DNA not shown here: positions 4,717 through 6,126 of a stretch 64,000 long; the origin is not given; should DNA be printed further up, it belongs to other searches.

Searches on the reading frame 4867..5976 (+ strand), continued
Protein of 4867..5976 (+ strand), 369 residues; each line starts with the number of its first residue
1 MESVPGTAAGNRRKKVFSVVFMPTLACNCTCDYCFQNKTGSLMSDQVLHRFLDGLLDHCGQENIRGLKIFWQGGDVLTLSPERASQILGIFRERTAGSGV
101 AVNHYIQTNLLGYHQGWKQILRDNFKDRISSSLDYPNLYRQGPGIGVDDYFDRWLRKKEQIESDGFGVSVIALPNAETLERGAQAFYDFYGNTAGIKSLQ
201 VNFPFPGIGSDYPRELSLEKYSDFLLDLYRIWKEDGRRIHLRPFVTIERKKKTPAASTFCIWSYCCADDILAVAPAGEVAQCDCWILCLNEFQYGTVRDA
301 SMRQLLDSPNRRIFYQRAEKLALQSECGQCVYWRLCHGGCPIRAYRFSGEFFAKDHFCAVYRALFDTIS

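Call 47: search_protein_families(library=ncbifam, proteins=[P0066, P0061, P0024, P0014, P0011, L009:6775-7083:+, L009:7179-7994:+, L010:9167-9865:+, L007:9134-9859:+], max_evalue=0.001)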
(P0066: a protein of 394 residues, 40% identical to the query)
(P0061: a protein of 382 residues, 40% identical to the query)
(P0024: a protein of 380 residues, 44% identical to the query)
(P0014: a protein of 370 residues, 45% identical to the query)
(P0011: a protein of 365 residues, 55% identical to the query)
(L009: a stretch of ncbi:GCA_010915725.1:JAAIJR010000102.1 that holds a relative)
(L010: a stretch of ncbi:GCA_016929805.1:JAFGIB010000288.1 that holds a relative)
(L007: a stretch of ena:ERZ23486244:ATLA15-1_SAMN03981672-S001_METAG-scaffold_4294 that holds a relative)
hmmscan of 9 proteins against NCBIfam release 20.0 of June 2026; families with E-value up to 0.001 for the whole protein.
P0066 (394 aa): 36 families (the best 25 are shown)
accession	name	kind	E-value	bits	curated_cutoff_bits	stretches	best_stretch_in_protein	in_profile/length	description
NF041300.1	rSAM_mat_DarW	exception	1.8e-35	122.6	650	1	4-372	39-403/415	radical SAM/SPASM peptide maturase DarW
NF041298.1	rSAM_mat_DynA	equivalog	7.2e-35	120.6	450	1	9-365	4-351/356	dynobactin maturation radical SAM/SPASM protein DynA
TIGR03942.1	sulfatase_rSAM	equivalog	3.1e-33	115.3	349.45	1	14-370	9-360/363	anaerobic sulfatase maturase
TIGR04083.1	rSAM_pep_methan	hypoth_equivalog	1.1e-24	87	300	1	9-365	3-341/376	TIGR04083 family peptide-modifying radical SAM enzyme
TIGR04261.1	rSAM_GlyRichRpt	subfamily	1.5e-24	86.7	310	1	12-353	3-346/363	cyclophane-forming radical SAM/SPASM peptide maturase GrrM/OscB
NF038005.1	rSAM_mat_DarE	equivalog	2.3e-24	86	650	1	9-337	77-402/432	darobactin maturation radical SAM/SPASM protein DarE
NF041718.1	rSAM_phane_AMC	equivalog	5.3e-21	75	425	1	6-349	6-341/362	cyclophane-forming radical SAM peptide maturase AmcB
NF010308.0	PRK13745.1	equivalog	1.8e-20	73.3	484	1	15-365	23-383/412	anaerobic sulfatase-maturation protein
NF010321.0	PRK13758.1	equivalog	1.5e-17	63.8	441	1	7-366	5-361/370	anaerobic sulfatase-maturase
TIGR04085.1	rSAM_more_4Fe4S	domain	2.7e-12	47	27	1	262-353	3-93/93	SPASM domain-containing protein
TIGR04280.1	geopep_mat_rSAM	hypoth_equivalog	5.5e-12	45.4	400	1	3-98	81-176/428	geopeptide radical SAM maturase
TIGR04269.1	SAM_SPASM_FxsB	subfamily_domain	9.4e-12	44.6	370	1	14-343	10-341/363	FxsB family cyclophane-forming radical SAM/SPASM peptide maturase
NF041707.1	rSAM_YhhB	equivalog_domain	1.2e-11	44.1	445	1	15-365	11-363/369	cyclophane-forming radical SAM/SPASM peptide maturase YhhB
TIGR04463.1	rSAM_vs_C_rich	equivalog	2.2e-11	43.2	525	1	7-118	83-190/438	TIGR04463 family radical SAM/SPASM RiPP maturase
TIGR04496.1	rSAM_XyeB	equivalog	2.7e-11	42.8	450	1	8-373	6-372/385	cyclophane-forming radical SAM/SPASM peptide maturase XyeB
TIGR03906.1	quino_hemo_SAM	equivalog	4.6e-07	28.8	453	1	8-346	96-425/467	quinohemoprotein amine dehydrogenase maturation protein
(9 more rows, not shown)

P0061 (382 aa): 37 families (the best 25 are shown)
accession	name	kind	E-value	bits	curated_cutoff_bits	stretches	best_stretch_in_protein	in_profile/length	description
NF041298.1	rSAM_mat_DynA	equivalog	3.5e-36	124.9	450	1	9-365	4-351/356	dynobactin maturation radical SAM/SPASM protein DynA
TIGR03942.1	sulfatase_rSAM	equivalog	6.6e-34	117.6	349.45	1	14-369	9-359/363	anaerobic sulfatase maturase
NF041300.1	rSAM_mat_DarW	exception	1.1e-31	110.1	650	1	4-369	39-400/415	radical SAM/SPASM peptide maturase DarW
TIGR04083.1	rSAM_pep_methan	hypoth_equivalog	1.4e-24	86.7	300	1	9-364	3-340/376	TIGR04083 family peptide-modifying radical SAM enzyme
TIGR04261.1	rSAM_GlyRichRpt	subfamily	1.2e-23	83.7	310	1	12-350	3-342/363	cyclophane-forming radical SAM/SPASM peptide maturase GrrM/OscB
NF038005.1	rSAM_mat_DarE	equivalog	1.9e-22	79.7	650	1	8-337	76-402/432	darobactin maturation radical SAM/SPASM protein DarE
NF010308.0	PRK13745.1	equivalog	1.4e-21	76.9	484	2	210-364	234-382/412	anaerobic sulfatase-maturation protein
NF041718.1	rSAM_phane_AMC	equivalog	1.8e-17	63.4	425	1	6-350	6-342/362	cyclophane-forming radical SAM peptide maturase AmcB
NF010321.0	PRK13758.1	equivalog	4.7e-17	62.2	441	1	6-363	4-358/370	anaerobic sulfatase-maturase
TIGR04463.1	rSAM_vs_C_rich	equivalog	2.1e-13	49.8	525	1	5-120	81-192/438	TIGR04463 family radical SAM/SPASM RiPP maturase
TIGR04085.1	rSAM_more_4Fe4S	domain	8.3e-13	48.6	27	1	262-353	3-93/93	SPASM domain-containing protein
NF041707.1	rSAM_YhhB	equivalog_domain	3.7e-12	45.8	445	1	15-365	11-363/369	cyclophane-forming radical SAM/SPASM peptide maturase YhhB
TIGR04496.1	rSAM_XyeB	equivalog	6.2e-12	44.9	450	1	8-365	6-367/385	cyclophane-forming radical SAM/SPASM peptide maturase XyeB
TIGR04280.1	geopep_mat_rSAM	hypoth_equivalog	4.4e-11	42.4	400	1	4-98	82-176/428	geopeptide radical SAM maturase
TIGR04334.1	rSAM_Clo7bot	equivalog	6.8e-11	41.5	600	1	3-339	87-409/440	radical SAM/SPASM domain Clo7bot peptide maturase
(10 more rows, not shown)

P0024 (380 aa): 28 families (the best 25 are shown)
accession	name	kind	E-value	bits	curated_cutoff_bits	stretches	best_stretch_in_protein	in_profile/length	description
NF041298.1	rSAM_mat_DynA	equivalog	2.8e-29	102.2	450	1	17-365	4-349/356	dynobactin maturation radical SAM/SPASM protein DynA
TIGR03942.1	sulfatase_rSAM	equivalog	3.6e-23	82.2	349.45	1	22-366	9-354/363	anaerobic sulfatase maturase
TIGR04083.1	rSAM_pep_methan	hypoth_equivalog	2.3e-20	72.8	300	1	16-368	2-342/376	TIGR04083 family peptide-modifying radical SAM enzyme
NF038005.1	rSAM_mat_DarE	equivalog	1.9e-18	66.5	650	1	15-353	75-414/432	darobactin maturation radical SAM/SPASM protein DarE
NF041300.1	rSAM_mat_DarW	exception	2.6e-17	62.8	650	1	13-339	40-368/415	radical SAM/SPASM peptide maturase DarW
NF010308.0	PRK13745.1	equivalog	3.8e-12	45.8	484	1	254-365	273-381/412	anaerobic sulfatase-maturation protein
TIGR04085.1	rSAM_more_4Fe4S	domain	6e-12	45.8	27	1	266-355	5-93/93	SPASM domain-containing protein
TIGR04163.1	rSAM_cobopep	equivalog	1.4e-11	43.8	375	1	16-363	66-413/428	peptide-modifying radical SAM enzyme CbpB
NF010321.0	PRK13758.1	equivalog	1.6e-11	43.9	441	1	23-364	14-357/370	anaerobic sulfatase-maturase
NF041718.1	rSAM_phane_AMC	equivalog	2.9e-10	39.7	425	1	14-229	6-216/362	cyclophane-forming radical SAM peptide maturase AmcB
NF047865.1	rSAM_PapB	equivalog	5.7e-10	38.9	340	1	259-351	245-330/330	PapB family radical SAM/SPASM ranthipeptide maturase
TIGR04261.1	rSAM_GlyRichRpt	subfamily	7e-10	38.5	310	1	20-350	3-340/363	cyclophane-forming radical SAM/SPASM peptide maturase GrrM/OscB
TIGR04269.1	SAM_SPASM_FxsB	subfamily_domain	8.2e-10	38.2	370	1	22-357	10-353/363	FxsB family cyclophane-forming radical SAM/SPASM peptide maturase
TIGR03906.1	quino_hemo_SAM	equivalog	5.1e-09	35.3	453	1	266-356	350-434/467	quinohemoprotein amine dehydrogenase maturation protein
NF041707.1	rSAM_YhhB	equivalog_domain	8.1e-09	34.8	445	1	23-364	11-360/369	cyclophane-forming radical SAM/SPASM peptide maturase YhhB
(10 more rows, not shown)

P0014 (370 aa): 32 families (the best 25 are shown)
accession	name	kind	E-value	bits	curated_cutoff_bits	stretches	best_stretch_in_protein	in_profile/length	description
NF041298.1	rSAM_mat_DynA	equivalog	5.6e-33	114.4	450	1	9-359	4-351/356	dynobactin maturation radical SAM/SPASM protein DynA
TIGR04083.1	rSAM_pep_methan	hypoth_equivalog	1.6e-31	109.6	300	1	8-359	2-341/376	TIGR04083 family peptide-modifying radical SAM enzyme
TIGR03942.1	sulfatase_rSAM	equivalog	1.4e-27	96.7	349.45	1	14-363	9-359/363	anaerobic sulfatase maturase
NF041300.1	rSAM_mat_DarW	exception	8.9e-21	74.2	650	1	4-332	37-369/415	radical SAM/SPASM peptide maturase DarW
NF010321.0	PRK13758.1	equivalog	6e-18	65.1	441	1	7-359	5-360/370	anaerobic sulfatase-maturase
NF038005.1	rSAM_mat_DarE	equivalog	6.7e-17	61.4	650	1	6-331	74-402/432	darobactin maturation radical SAM/SPASM protein DarE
TIGR04261.1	rSAM_GlyRichRpt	subfamily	1.2e-16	60.7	310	1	12-356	3-355/363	cyclophane-forming radical SAM/SPASM peptide maturase GrrM/OscB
NF041718.1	rSAM_phane_AMC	equivalog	1.8e-16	60.1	425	1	6-351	6-350/362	cyclophane-forming radical SAM peptide maturase AmcB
TIGR03978.1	rSAM_paired_1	equivalog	1.2e-15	57.3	370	2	9-145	86-222/466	His-Xaa-Ser system radical SAM maturase HxsB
TIGR04085.1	rSAM_more_4Fe4S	domain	3.5e-14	53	27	1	258-347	5-93/93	SPASM domain-containing protein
NF041707.1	rSAM_YhhB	equivalog_domain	2.8e-13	49.5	445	1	15-358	11-362/369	cyclophane-forming radical SAM/SPASM peptide maturase YhhB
NF010308.0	PRK13745.1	equivalog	5.9e-13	48.5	484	1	13-357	21-381/412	anaerobic sulfatase-maturation protein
TIGR04163.1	rSAM_cobopep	equivalog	5.6e-12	45.1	375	1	258-353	319-411/428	peptide-modifying radical SAM enzyme CbpB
TIGR04269.1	SAM_SPASM_FxsB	subfamily_domain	8.3e-11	41.5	370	1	15-357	11-361/363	FxsB family cyclophane-forming radical SAM/SPASM peptide maturase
TIGR03906.1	quino_hemo_SAM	equivalog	5.5e-10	38.5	453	1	3-358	91-444/467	quinohemoprotein amine dehydrogenase maturation protein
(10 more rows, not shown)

P0011 (365 aa): 36 families (the best 25 are shown)
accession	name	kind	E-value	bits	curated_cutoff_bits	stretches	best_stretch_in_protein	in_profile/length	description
TIGR03942.1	sulfatase_rSAM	equivalog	4.8e-35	121.3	349.45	1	18-361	9-351/363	anaerobic sulfatase maturase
NF041298.1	rSAM_mat_DynA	equivalog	5.8e-35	120.9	450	1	13-361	4-347/356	dynobactin maturation radical SAM/SPASM protein DynA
NF041300.1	rSAM_mat_DarW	exception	1.4e-31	109.7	650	1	8-354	39-385/415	radical SAM/SPASM peptide maturase DarW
NF038005.1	rSAM_mat_DarE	equivalog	4e-27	95.1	650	1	4-359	68-424/432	darobactin maturation radical SAM/SPASM protein DarE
NF041718.1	rSAM_phane_AMC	equivalog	7.8e-25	87.6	425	1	8-335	4-327/362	cyclophane-forming radical SAM peptide maturase AmcB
TIGR04083.1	rSAM_pep_methan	hypoth_equivalog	1.9e-23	83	300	1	12-361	2-337/376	TIGR04083 family peptide-modifying radical SAM enzyme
NF010321.0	PRK13758.1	equivalog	2e-21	76.5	441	1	8-361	2-356/370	anaerobic sulfatase-maturase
TIGR04261.1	rSAM_GlyRichRpt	subfamily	5.3e-20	71.8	310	1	16-346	3-338/363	cyclophane-forming radical SAM/SPASM peptide maturase GrrM/OscB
NF010308.0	PRK13745.1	equivalog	4.9e-19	68.5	484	2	255-361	276-379/412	anaerobic sulfatase-maturation protein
NF041707.1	rSAM_YhhB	equivalog_domain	8.5e-18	64.4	445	1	20-360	12-358/369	cyclophane-forming radical SAM/SPASM peptide maturase YhhB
TIGR04496.1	rSAM_XyeB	equivalog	4.6e-15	55.2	450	1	12-357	6-359/385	cyclophane-forming radical SAM/SPASM peptide maturase XyeB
TIGR04085.1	rSAM_more_4Fe4S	domain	5.2e-15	55.6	27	1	264-353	5-93/93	SPASM domain-containing protein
TIGR04269.1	SAM_SPASM_FxsB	subfamily_domain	1.7e-14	53.6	370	1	19-360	11-358/363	FxsB family cyclophane-forming radical SAM/SPASM peptide maturase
TIGR04463.1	rSAM_vs_C_rich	equivalog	4.5e-12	45.4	525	1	7-75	79-145/438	TIGR04463 family radical SAM/SPASM RiPP maturase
NF047865.1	rSAM_PapB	equivalog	9.7e-12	44.7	340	1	11-343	4-324/330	PapB family radical SAM/SPASM ranthipeptide maturase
TIGR03906.1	quino_hemo_SAM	equivalog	3.1e-11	42.6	453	1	12-358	96-438/467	quinohemoprotein amine dehydrogenase maturation protein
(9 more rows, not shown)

L009:6775-7083:+ (103 aa): 1 family
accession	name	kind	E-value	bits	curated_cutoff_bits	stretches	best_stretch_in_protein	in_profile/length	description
TIGR04260.1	Cyano_gly_rpt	equivalog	6.4e-05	23.5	31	1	59-103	63-105/118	GrrA/OscA1 family cyclophane-containing rSAM-modified RiPP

L009:7179-7994:+ (272 aa): 0 families

L010:9167-9865:+ (233 aa): 0 families

L007:9134-9859:+ (242 aa): 0 families

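Call 64: search_protein_families(library=ncbifam, proteins=[L001:4641-6560:-, L006:3074-5002:+, L006:1276-2229:+, L006:2216-3061:+, L006:1-1251:+, L006:9808-11559:+, L007:10082-12016:+], max_evalue=0.00001)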
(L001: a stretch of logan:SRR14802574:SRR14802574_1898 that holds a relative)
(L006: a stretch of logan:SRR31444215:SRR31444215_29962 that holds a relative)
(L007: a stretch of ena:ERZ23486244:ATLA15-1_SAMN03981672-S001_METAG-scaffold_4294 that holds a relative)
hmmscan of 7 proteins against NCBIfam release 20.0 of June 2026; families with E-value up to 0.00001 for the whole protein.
L001:4641-6560:- (639 aa): 14 families
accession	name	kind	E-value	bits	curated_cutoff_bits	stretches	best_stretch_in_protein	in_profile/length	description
TIGR03975.1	rSAM_ocin_1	subfamily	1.1e-150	503.1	281.85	1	9-636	1-606/606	RiPP maturation radical SAM C-methyltransferase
TIGR04385.1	B12_rSAM_cofa1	equivalog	3e-17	63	450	1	171-462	87-366/438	B12 lower ligand biosynthesis radical SAM protein BzaD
TIGR02026.1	BchE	equivalog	7.5e-16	58.1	481.35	1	167-450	76-355/497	magnesium-protoporphyrin IX monomethyl ester anaerobic oxidative cyclase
NF050148.1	rSAM_ApyD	equivalog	2.2e-14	52.8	750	1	154-448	74-354/645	RiPP biosynthesis radical SAM protein ApyD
NF033712.0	B12_rSAM_KedN5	subfamily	2.8e-13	49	700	1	154-311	62-211/624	KedN5 family methylcobalamin-dependent radical SAM C-methyltransferase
TIGR04479.1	bcpD_PhpK_rSAM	subfamily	8.4e-13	47.5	600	1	144-452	98-401/504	PhpK family radical SAM P-methyltransferase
TIGR04190.1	B12_SAM_Ta0216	equivalog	2e-12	46.5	500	1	170-412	96-345/554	TIGR04190 family B12-binding domain/radical SAM domain protein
TIGR03471.1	HpnJ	equivalog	3e-12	46.2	577.6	1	171-452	85-357/472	hopanoid biosynthesis associated radical SAM protein HpnJ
TIGR04014.1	B12_SAM_MJ_0865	equivalog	1.6e-11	43.7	360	1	395-457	271-333/434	methyl-coenzyme M reductase glutamine C-methyltransferase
TIGR04367.1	HpnR_B12_rSAM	equivalog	6.3e-10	38.2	650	1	154-440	60-333/490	hopanoid C-3 methylase HpnR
TIGR04072.2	rSAM_ladder_B12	equivalog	2.4e-09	36.4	360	0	294-449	184-338/443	lipid biosynthesis B12-binding/radical SAM protein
NF038361.1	rSAM_Sden_1168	equivalog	1.5e-08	33.7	575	1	144-452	128-443/560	Sden_1168 family B12-binding radical SAM P-methyltransferase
TIGR04013.1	B12_SAM_MJ_1487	hypoth_equivalog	5.7e-08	32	251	0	394-453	267-326/382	TIGR04013 family B12-binding domain/radical SAM domain-containing protein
NF040546.1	rSAM_CUAEP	equivalog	2.2e-07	29.9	500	0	384-455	265-336/468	CUAEP/CCAEP-tail radical SAM (seleno)protein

L006:3074-5002:+ (642 aa): 14 families
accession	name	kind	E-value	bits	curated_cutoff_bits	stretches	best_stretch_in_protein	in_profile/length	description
TIGR03975.1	rSAM_ocin_1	subfamily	5.2e-156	520.6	281.85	1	6-631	1-606/606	RiPP maturation radical SAM C-methyltransferase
TIGR02026.1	BchE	equivalog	3e-19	69.3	481.35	1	151-426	67-338/497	magnesium-protoporphyrin IX monomethyl ester anaerobic oxidative cyclase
NF050148.1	rSAM_ApyD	equivalog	1.4e-16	60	750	1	147-450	74-363/645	RiPP biosynthesis radical SAM protein ApyD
TIGR04367.1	HpnR_B12_rSAM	equivalog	2.6e-13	49.3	650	1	147-433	60-333/490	hopanoid C-3 methylase HpnR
TIGR04479.1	bcpD_PhpK_rSAM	subfamily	7.9e-13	47.6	600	1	158-441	122-397/504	PhpK family radical SAM P-methyltransferase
TIGR04385.1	B12_rSAM_cofa1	equivalog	2.5e-12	46.7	450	1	161-440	84-351/438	B12 lower ligand biosynthesis radical SAM protein BzaD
TIGR04190.1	B12_SAM_Ta0216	equivalog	1.3e-11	43.8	500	1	163-400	96-340/554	TIGR04190 family B12-binding domain/radical SAM domain protein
TIGR03471.1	HpnJ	equivalog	1.2e-10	40.9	577.6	1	164-482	85-400/472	hopanoid biosynthesis associated radical SAM protein HpnJ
TIGR04295.1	B12_rSAM_oligo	hypoth_equivalog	1.8e-10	40.1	400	1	201-408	124-316/422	TIGR04295 family B12-binding domain-containing radical SAM protein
TIGR04013.1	B12_SAM_MJ_1487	hypoth_equivalog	1e-09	37.8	251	1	150-330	46-194/382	TIGR04013 family B12-binding domain/radical SAM domain-containing protein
TIGR04014.1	B12_SAM_MJ_0865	equivalog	1.3e-09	37.4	360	0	179-264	72-149/434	methyl-coenzyme M reductase glutamine C-methyltransferase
TIGR04072.2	rSAM_ladder_B12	equivalog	1.6e-09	36.9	360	1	166-442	89-338/443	lipid biosynthesis B12-binding/radical SAM protein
NF033712.0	B12_rSAM_KedN5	subfamily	1.3e-08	33.5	700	1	149-304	64-211/624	KedN5 family methylcobalamin-dependent radical SAM C-methyltransferase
NF038361.1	rSAM_Sden_1168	equivalog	4e-08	32.3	575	1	146-334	139-328/560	Sden_1168 family B12-binding radical SAM P-methyltransferase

L006:1276-2229:+ (317 aa): 2 families
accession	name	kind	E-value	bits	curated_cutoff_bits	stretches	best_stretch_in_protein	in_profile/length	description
NF047963.1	quinone_UbiU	equivalog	6.8e-13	48.4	440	1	2-193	2-178/331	ubiquinone anaerobic biosynthesis protein UbiU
NF011996.0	PRK15452.1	equivalog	3.6e-06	26.1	534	1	49-172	42-162/449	prephenate-dependent tRNA uridine(34) hydroxylase TrhP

L006:2216-3061:+ (281 aa): 0 families

L006:1-1251:+ (416 aa): 9 families
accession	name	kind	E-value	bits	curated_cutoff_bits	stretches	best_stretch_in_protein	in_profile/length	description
TIGR03975.1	rSAM_ocin_1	subfamily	7.8e-101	338.4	281.85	1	2-400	209-606/606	RiPP maturation radical SAM C-methyltransferase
TIGR03471.1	HpnJ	equivalog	2.9e-14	52.8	577.6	1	4-226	145-365/472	hopanoid biosynthesis associated radical SAM protein HpnJ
NF050148.1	rSAM_ApyD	equivalog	1.5e-13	50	750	1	5-227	155-367/645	RiPP biosynthesis radical SAM protein ApyD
TIGR04479.1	bcpD_PhpK_rSAM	subfamily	1.1e-12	47.1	600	1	55-224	239-407/504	PhpK family radical SAM P-methyltransferase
TIGR04072.2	rSAM_ladder_B12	equivalog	6.1e-09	35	360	1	55-226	178-349/443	lipid biosynthesis B12-binding/radical SAM protein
TIGR04295.1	B12_rSAM_oligo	hypoth_equivalog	2.8e-08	32.9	400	1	3-172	146-307/422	TIGR04295 family B12-binding domain-containing radical SAM protein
TIGR04385.1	B12_rSAM_cofa1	equivalog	4.7e-08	32.7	450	1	4-230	148-368/438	B12 lower ligand biosynthesis radical SAM protein BzaD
TIGR04014.1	B12_SAM_MJ_0865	equivalog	1.4e-07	30.7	360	1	53-226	156-336/434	methyl-coenzyme M reductase glutamine C-methyltransferase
TIGR02026.1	BchE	equivalog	1.1e-06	27.9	481.35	1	43-231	180-367/497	magnesium-protoporphyrin IX monomethyl ester anaerobic oxidative cyclase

L006:9808-11559:+ (584 aa): 0 families

L007:10082-12016:+ (644 aa): 10 families
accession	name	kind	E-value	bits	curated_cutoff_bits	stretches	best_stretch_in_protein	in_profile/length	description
NF033712.0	B12_rSAM_KedN5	subfamily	5.3e-18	64.6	700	1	14-250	12-253/624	KedN5 family methylcobalamin-dependent radical SAM C-methyltransferase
TIGR03975.1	rSAM_ocin_1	subfamily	1.2e-15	57.1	281.85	1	59-307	122-377/606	RiPP maturation radical SAM C-methyltransferase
TIGR03471.1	HpnJ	equivalog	5.6e-12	45.3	577.6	1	80-379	83-384/472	hopanoid biosynthesis associated radical SAM protein HpnJ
TIGR04072.2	rSAM_ladder_B12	equivalog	8.1e-11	41.2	360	1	112-381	112-371/443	lipid biosynthesis B12-binding/radical SAM protein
TIGR04479.1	bcpD_PhpK_rSAM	subfamily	2.8e-10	39.2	600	1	192-354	238-403/504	PhpK family radical SAM P-methyltransferase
TIGR04013.1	B12_SAM_MJ_1487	hypoth_equivalog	1.2e-09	37.5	251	1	83-381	58-356/382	TIGR04013 family B12-binding domain/radical SAM domain-containing protein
NF033070.1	rSAM_AprD4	equivalog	1.9e-09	36.9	500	1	185-447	186-453/456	AprD4 family radical SAM diol-dehydratase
NF050148.1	rSAM_ApyD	equivalog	7e-08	31.3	750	1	59-324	68-330/645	RiPP biosynthesis radical SAM protein ApyD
NF038361.1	rSAM_Sden_1168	equivalog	3.7e-07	29.1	575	1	115-268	193-358/560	Sden_1168 family B12-binding radical SAM P-methyltransferase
TIGR04367.1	HpnR_B12_rSAM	equivalog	4.2e-06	25.6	650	1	56-273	51-264/490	hopanoid C-3 methylase HpnR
